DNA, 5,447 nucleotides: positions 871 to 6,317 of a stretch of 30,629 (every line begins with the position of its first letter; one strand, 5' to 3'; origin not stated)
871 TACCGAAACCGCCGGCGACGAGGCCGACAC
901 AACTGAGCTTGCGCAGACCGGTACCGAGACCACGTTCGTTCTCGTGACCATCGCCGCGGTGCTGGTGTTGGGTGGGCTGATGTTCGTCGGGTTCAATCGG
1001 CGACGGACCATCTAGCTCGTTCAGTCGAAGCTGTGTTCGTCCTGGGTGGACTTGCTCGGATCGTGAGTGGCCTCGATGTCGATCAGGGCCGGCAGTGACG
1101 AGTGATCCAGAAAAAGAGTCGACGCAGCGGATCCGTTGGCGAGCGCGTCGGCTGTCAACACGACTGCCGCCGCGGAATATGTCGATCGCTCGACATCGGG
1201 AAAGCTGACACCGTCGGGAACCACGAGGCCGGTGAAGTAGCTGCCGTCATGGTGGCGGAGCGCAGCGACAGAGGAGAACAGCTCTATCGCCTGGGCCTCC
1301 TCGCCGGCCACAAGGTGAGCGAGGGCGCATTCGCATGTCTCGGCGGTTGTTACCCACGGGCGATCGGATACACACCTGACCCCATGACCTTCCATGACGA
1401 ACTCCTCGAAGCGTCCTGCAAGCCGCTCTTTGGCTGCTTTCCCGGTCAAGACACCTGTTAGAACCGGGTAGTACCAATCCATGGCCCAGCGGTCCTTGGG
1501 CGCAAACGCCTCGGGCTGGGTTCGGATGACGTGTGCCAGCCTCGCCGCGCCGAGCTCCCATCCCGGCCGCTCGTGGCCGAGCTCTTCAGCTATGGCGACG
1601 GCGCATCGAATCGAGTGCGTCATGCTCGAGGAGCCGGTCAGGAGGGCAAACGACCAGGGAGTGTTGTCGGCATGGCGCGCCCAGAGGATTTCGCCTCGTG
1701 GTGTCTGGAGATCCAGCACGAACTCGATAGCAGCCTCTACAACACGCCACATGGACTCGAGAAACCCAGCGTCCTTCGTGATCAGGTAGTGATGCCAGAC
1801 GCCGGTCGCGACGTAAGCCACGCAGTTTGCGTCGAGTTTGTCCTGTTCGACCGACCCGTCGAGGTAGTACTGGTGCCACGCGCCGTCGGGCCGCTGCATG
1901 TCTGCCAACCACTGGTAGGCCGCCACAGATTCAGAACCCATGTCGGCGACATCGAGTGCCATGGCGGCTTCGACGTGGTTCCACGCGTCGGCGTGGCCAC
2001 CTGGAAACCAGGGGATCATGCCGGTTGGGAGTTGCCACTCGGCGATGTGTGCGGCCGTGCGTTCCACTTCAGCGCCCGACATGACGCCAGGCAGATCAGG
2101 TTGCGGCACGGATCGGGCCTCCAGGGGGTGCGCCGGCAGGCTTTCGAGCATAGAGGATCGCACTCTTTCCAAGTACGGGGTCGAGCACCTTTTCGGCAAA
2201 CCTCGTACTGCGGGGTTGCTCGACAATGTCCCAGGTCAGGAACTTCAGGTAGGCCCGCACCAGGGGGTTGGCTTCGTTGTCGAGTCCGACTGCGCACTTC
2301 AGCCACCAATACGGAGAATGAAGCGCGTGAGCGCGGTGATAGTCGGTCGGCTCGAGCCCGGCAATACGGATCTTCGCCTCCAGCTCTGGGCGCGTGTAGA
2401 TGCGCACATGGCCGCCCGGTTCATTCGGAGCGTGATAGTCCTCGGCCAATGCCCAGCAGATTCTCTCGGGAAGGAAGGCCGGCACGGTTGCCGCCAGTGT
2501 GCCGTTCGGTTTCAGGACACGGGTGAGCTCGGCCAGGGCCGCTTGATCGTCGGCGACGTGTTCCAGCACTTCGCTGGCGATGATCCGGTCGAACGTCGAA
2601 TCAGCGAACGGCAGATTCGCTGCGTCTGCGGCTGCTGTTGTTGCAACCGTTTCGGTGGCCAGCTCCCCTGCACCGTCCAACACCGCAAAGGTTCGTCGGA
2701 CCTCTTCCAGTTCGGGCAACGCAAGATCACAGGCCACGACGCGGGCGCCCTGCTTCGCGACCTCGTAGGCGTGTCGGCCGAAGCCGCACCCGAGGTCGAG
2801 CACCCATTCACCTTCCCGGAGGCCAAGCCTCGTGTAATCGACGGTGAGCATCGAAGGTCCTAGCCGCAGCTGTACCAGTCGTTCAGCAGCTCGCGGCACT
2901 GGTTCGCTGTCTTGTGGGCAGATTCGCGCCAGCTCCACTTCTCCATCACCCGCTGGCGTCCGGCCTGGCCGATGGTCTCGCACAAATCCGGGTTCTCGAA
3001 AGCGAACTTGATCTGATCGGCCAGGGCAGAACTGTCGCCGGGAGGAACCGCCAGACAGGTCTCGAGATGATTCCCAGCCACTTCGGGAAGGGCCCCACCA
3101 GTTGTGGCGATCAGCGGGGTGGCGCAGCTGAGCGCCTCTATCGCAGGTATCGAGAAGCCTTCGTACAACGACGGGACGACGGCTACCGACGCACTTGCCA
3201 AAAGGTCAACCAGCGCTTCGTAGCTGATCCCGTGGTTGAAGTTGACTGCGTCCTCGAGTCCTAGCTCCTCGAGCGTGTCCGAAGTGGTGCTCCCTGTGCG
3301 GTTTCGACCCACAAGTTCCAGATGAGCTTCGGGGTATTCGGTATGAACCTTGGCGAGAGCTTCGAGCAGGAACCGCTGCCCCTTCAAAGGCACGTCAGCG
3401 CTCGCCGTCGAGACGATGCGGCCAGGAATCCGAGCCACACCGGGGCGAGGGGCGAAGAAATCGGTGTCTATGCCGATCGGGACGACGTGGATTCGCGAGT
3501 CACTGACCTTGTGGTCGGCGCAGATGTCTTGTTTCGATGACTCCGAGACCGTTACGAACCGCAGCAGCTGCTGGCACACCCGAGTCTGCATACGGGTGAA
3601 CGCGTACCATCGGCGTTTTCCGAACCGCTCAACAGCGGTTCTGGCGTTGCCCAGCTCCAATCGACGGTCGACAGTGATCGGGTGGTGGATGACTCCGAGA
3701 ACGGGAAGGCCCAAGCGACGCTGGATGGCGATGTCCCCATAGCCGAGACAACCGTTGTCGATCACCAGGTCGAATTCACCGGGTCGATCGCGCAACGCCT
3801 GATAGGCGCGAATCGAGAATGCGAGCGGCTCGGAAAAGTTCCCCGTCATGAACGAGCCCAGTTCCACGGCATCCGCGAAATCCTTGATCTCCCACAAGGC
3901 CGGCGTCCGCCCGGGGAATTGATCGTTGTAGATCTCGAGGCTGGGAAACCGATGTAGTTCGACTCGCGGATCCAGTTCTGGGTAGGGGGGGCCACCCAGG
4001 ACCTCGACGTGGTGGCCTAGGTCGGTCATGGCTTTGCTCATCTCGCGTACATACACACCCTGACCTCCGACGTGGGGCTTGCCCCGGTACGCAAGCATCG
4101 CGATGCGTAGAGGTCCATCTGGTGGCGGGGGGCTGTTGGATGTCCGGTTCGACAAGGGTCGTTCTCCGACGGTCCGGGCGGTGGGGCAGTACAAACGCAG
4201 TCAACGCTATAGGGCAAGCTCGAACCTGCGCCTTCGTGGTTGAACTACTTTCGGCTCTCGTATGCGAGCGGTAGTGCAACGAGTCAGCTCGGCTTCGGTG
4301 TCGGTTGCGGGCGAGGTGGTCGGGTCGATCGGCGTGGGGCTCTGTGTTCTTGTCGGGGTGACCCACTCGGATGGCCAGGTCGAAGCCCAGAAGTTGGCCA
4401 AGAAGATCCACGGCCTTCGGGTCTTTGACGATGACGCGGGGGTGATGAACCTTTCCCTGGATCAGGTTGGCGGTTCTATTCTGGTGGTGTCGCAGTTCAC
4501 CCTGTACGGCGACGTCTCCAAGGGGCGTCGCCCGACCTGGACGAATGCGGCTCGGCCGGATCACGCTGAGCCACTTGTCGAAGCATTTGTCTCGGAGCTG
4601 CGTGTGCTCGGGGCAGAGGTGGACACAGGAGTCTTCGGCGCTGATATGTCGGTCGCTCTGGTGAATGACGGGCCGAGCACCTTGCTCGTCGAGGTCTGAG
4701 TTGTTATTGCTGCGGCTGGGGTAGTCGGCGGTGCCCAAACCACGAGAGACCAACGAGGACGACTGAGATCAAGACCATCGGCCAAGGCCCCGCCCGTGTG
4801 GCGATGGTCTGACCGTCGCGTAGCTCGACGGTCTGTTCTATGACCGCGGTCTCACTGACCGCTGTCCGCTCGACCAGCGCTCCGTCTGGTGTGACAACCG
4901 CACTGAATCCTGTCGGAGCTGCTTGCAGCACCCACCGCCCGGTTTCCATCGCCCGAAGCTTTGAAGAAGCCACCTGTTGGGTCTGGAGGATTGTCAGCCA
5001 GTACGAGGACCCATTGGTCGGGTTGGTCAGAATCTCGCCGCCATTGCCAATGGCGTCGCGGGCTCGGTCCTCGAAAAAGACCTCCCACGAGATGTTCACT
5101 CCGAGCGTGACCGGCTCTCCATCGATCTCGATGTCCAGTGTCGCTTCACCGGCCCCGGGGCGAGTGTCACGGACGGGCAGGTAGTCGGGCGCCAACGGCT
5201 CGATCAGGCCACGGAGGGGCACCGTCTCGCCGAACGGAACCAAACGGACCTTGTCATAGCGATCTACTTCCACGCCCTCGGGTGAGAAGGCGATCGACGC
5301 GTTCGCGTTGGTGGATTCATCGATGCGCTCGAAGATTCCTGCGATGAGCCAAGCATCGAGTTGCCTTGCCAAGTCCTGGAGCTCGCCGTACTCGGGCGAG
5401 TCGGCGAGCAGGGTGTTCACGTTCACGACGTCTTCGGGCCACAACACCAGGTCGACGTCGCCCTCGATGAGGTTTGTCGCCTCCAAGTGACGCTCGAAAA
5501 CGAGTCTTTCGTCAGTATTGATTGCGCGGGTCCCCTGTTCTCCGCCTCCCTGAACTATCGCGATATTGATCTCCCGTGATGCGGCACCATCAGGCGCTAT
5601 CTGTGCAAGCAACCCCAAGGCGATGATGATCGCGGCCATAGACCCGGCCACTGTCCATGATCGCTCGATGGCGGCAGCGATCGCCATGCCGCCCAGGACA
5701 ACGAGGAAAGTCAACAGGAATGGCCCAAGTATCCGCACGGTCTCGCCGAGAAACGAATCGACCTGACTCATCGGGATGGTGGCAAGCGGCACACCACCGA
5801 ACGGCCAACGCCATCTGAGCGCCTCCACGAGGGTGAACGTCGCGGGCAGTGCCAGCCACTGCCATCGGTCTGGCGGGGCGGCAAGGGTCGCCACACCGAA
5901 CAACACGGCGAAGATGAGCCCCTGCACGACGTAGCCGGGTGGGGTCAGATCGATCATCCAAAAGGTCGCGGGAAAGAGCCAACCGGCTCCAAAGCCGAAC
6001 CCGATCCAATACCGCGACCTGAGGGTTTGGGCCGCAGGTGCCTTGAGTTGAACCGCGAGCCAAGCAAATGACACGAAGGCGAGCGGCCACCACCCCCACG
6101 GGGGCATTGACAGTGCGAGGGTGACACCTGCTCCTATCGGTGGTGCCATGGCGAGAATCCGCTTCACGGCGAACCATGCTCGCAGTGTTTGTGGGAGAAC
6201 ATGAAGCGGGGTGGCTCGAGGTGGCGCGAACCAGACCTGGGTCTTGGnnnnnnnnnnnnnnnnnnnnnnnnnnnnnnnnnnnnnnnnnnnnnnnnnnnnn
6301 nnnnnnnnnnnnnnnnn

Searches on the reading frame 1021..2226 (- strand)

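Call 18: search_protein_families(library=pfam, proteins=[window:1021-2226:-], max_evalue=0.001)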
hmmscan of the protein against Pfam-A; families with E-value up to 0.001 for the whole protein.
window:1021-2226:- (401 aa): 1 family
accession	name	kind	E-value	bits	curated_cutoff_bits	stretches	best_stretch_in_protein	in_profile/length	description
PF22124.2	Glyco_hydro_95_cat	-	0.00051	19.5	27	1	133-176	165-209/408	Glycosyl hydrolase family 95 catalytic domain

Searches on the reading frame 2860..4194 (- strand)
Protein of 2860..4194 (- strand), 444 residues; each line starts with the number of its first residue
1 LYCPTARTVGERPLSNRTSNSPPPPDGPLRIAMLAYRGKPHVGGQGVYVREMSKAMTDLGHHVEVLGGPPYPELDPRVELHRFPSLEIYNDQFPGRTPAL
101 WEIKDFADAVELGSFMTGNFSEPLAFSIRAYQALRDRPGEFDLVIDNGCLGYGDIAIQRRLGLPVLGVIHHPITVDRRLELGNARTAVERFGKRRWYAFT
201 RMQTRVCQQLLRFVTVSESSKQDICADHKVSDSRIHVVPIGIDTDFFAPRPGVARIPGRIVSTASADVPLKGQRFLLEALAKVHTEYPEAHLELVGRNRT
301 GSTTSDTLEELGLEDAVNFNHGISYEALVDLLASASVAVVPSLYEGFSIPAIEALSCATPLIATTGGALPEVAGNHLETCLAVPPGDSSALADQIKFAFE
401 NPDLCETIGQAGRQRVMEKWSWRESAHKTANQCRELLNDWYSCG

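Call 18: search_protein_families(library=pfam, proteins=[window:2860-4194:-], max_evalue=0.001)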
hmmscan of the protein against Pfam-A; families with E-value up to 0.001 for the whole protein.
window:2860-4194:- (444 aa): 6 families
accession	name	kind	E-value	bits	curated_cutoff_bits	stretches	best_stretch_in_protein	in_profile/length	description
PF00534.26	Glycos_transf_1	-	2e-28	99.5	26.4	1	264-415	21-172/172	Glycosyl transferases group 1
PF13692.12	Glyco_trans_1_4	-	4.1e-25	89.1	27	1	260-399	4-140/142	Glycosyl transferases group 1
PF13439.12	Glyco_transf_4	-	2.5e-21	76.9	28.5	1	42-245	1-169/170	Glycosyltransferase Family 4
PF13579.12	Glyco_trans_4_4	-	7.9e-13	49.5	29.7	1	43-241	1-158/158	Glycosyl transferase 4-like domain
PF20706.3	GT4-conflict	-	1.2e-10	41.4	26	1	201-427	138-383/385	Family 4 Glycosyltransferase in conflict systems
PF13524.12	Glyco_trans_1_2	-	2.3e-09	37.8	25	1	274-427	3-140/144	Glycosyl transferase-like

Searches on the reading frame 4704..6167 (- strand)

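Call 18: search_protein_families(library=pfam, proteins=[window:4704-6167:-], max_evalue=0.001)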
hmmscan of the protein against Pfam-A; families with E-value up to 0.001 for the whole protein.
window:4704-6167:- (487 aa): 2 families
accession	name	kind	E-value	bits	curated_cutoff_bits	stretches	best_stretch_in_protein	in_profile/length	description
PF00795.27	CN_hydrolase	-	1.2e-21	77.7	23.2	1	202-452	2-251/256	Carbon-nitrogen hydrolase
PF20154.4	LNT_N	-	1.7e-17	64.5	27.1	1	13-160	1-157/159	Apolipoprotein N-acyltransferase N-terminal domain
